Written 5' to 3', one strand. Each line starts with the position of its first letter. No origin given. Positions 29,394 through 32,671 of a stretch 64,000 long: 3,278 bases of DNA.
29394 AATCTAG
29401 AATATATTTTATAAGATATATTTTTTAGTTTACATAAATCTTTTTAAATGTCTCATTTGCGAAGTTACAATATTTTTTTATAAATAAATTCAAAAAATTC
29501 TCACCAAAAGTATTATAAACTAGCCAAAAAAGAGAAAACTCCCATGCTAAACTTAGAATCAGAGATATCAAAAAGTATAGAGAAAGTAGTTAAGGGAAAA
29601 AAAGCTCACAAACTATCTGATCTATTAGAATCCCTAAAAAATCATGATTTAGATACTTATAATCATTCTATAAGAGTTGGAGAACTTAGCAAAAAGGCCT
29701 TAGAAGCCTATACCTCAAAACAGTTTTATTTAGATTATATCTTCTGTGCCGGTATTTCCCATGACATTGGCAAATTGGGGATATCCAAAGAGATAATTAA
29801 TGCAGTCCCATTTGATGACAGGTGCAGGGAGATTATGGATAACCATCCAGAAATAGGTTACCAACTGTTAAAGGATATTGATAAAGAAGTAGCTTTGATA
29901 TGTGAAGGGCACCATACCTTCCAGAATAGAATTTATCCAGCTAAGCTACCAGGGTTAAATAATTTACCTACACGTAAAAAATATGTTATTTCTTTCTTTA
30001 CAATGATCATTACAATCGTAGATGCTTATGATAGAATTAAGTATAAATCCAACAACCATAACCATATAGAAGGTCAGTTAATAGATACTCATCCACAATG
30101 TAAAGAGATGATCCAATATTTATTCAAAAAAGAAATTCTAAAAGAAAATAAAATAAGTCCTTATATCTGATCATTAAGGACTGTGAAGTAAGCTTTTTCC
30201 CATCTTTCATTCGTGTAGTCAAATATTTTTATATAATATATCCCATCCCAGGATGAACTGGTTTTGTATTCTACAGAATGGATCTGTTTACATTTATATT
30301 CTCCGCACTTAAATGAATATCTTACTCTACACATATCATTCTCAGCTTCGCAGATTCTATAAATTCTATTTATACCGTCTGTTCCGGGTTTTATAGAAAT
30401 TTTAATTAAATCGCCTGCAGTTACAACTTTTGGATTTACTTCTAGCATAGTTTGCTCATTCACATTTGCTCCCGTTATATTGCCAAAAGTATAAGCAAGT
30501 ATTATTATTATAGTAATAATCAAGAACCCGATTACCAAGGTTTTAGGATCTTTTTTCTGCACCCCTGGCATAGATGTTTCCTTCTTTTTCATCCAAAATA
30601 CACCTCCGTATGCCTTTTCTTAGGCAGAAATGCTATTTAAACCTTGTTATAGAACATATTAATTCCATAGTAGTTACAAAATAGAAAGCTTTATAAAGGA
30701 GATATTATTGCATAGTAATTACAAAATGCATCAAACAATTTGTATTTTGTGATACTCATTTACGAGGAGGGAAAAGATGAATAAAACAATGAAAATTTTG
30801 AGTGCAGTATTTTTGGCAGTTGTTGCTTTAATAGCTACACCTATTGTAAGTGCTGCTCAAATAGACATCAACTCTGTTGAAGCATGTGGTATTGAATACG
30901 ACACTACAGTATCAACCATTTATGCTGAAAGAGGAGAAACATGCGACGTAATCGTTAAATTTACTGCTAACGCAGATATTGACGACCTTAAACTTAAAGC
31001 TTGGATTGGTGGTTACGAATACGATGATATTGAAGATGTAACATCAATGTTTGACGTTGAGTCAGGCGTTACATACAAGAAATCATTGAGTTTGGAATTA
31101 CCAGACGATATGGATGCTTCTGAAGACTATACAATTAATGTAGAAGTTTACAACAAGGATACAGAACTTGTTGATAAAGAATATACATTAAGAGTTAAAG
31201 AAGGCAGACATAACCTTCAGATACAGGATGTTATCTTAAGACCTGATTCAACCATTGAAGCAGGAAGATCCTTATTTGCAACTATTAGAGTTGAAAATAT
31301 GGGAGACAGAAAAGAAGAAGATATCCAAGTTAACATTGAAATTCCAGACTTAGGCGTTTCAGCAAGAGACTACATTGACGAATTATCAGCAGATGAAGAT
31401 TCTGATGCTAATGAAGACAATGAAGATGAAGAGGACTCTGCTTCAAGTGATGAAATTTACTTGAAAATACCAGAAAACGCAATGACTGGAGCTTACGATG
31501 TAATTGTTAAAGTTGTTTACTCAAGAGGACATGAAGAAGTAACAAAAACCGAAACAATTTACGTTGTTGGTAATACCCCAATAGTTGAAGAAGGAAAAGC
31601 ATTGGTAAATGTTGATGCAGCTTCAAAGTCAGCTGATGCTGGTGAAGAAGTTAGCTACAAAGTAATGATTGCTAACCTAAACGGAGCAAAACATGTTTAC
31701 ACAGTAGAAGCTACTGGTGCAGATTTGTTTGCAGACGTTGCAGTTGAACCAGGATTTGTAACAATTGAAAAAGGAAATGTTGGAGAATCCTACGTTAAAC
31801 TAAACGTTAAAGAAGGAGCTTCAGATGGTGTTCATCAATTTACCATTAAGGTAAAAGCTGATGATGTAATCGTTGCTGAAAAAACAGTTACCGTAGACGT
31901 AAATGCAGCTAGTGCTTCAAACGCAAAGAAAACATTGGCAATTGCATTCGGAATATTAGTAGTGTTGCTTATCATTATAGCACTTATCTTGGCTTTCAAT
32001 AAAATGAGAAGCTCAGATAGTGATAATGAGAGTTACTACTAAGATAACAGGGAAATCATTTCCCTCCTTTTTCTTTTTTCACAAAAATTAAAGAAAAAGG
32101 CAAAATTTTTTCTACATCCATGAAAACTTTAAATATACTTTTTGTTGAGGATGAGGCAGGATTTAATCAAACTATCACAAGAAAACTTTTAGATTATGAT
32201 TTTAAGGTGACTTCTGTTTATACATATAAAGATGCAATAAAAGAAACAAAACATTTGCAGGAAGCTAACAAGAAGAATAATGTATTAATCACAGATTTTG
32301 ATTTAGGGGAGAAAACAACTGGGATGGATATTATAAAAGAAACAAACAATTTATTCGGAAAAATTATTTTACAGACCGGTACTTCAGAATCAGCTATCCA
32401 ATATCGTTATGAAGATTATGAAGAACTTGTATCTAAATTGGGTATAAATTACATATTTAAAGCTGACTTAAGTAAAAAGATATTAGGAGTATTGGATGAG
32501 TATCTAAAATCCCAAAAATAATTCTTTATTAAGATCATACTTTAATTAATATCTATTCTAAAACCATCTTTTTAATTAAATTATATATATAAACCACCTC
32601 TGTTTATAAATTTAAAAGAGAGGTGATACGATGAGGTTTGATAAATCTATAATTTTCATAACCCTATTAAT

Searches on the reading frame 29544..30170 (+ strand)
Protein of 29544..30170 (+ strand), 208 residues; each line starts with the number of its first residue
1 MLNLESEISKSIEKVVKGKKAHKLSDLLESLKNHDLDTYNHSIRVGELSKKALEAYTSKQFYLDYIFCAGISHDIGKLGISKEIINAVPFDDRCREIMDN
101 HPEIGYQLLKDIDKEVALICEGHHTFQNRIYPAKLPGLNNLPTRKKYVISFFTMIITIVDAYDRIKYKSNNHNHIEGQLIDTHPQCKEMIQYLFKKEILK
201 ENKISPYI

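Call 48: search_protein_families(library=pfam, proteins=[window:29544-30170:+], max_evalue=0.001)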
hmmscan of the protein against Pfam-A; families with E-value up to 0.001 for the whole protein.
window:29544-30170:+ (208 aa): 1 family
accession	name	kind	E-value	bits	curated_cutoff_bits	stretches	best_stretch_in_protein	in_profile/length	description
PF01966.28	HD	-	2.4e-11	44.4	22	1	38-163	1-114/116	HD domain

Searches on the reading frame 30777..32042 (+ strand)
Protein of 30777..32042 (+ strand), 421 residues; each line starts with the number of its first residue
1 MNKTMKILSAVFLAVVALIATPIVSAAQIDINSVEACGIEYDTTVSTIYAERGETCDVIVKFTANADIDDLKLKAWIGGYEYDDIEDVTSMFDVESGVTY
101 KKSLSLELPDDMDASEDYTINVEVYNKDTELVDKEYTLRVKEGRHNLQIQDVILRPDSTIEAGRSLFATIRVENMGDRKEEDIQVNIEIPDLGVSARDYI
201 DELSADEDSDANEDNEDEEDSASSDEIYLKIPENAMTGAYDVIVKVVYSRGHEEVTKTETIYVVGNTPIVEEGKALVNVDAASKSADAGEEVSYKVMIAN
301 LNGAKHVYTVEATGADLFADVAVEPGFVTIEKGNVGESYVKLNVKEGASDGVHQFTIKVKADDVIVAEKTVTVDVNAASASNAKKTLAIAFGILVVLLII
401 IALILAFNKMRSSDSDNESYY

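Call 7: search_protein_families(library=ncbifam, proteins=[window:30777-32042:+], max_evalue=10)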
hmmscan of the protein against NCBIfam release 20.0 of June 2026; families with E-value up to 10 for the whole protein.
window:30777-32042:+ (421 aa): 4 families
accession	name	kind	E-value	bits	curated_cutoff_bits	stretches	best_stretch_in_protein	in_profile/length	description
NF033506.0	PACE-CTERM-PROT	exception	1.1e-21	77.2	110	1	84-405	287-613/627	putative S-layer protein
NF045849.1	ICE_MMCAP2_0565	equivalog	0.005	16.5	40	1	384-418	14-48/80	Mbov_0395 family pilin-like conjugal transfer protein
TIGR02745.1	ccoG_rdxA_fixG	equivalog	0.006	15.6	316.7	1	291-363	347-419/435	cytochrome c oxidase accessory protein CcoG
TIGR04089.1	exp_by_SipW_III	subfamily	0.17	11.9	60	1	304-390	80-169/179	alternate-type signal peptide domain-containing protein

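Call 8: search_protein_families(library=pfam, proteins=[window:30777-32042:+], max_evalue=0.1)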
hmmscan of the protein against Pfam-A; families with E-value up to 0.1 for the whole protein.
window:30777-32042:+ (421 aa): 8 families
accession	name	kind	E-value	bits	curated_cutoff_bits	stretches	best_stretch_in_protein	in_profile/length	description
PF11614.14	FixG_C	-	4.7e-07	30.4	25.6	1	293-370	34-114/119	IG-like fold at C-terminal of FixG, putative oxidoreductase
PF23619.1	Ig_VWA7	-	0.00089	19.9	27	0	89-137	49-96/104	VWA7 Ig-like domain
PF24318.1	DUF7490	-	0.0045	17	27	0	95-141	14-60/106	Domain of unknown function (DUF7490)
PF19271.4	Nis1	-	0.018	16.1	27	0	358-393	7-42/114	Nis1 family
PF15418.12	DUF4625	-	0.02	15.6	27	1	219-259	87-127/131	Domain of unknown function (DUF4625)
PF10633.15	NPCBM_assoc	-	0.02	15.5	24.4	0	227-248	56-77/78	NPCBM-associated, NEW3 domain of alpha-galactosidase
PF10717.14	ODV-E18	-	0.057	13.7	28.1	0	386-416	23-52/87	Occlusion-derived virus envelope protein ODV-E18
PF01835.25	MG2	-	0.078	13.8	32.8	0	218-244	54-80/96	MG2 domain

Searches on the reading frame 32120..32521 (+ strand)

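Call 48: search_protein_families(library=pfam, proteins=[window:32120-32521:+], max_evalue=0.001)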
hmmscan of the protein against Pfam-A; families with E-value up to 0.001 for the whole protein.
window:32120-32521:+ (133 aa): 1 family
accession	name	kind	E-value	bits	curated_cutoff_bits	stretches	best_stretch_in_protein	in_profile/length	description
PF00072.30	Response_reg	-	2.9e-05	24.6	30.2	1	6-92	1-83/111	Response regulator receiver domain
